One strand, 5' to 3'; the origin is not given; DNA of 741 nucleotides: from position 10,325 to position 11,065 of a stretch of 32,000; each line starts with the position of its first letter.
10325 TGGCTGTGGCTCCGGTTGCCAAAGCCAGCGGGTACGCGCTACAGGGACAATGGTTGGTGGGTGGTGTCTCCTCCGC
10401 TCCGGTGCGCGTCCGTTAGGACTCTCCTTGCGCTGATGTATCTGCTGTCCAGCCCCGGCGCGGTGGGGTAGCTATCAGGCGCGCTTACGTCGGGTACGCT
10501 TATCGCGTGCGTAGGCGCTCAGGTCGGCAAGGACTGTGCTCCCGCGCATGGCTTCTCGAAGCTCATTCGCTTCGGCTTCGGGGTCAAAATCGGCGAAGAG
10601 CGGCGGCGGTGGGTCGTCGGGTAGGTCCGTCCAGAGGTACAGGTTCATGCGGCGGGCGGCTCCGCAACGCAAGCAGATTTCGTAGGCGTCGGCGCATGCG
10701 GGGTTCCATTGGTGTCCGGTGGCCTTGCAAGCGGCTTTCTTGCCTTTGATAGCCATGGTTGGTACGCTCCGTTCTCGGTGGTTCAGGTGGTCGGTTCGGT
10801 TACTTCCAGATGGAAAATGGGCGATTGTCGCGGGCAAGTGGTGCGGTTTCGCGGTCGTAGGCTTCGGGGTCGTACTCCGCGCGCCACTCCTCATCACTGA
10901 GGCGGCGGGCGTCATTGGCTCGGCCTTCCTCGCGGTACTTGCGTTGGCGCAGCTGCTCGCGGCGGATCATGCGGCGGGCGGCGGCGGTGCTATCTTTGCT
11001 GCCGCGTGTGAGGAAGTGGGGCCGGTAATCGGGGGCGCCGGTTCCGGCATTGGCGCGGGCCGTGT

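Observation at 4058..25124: Complete head-and-packaging module with no tail genes: a capsid-forming satellite-like element or tailless particle producer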

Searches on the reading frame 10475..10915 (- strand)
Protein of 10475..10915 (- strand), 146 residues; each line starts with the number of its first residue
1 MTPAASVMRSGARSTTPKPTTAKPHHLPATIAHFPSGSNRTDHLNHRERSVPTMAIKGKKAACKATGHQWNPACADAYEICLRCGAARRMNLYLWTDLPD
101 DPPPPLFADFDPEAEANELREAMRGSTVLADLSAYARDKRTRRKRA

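Call 6: search_protein_families(library=pfam, proteins=[window:10475-10915:-], max_evalue=0.01)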
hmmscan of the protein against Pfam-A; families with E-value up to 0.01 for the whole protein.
window:10475-10915:- (146 aa): 0 families

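Call 12: search_protein_families(library=phrogs, proteins=[window:10475-10915:-], max_evalue=0.05)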
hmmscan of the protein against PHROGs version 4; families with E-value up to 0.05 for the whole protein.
window:10475-10915:- (146 aa): 1 family
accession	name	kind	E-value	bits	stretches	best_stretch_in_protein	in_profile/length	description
phrog_2670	-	unknown function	0.012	16.7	1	60-88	2-33/66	-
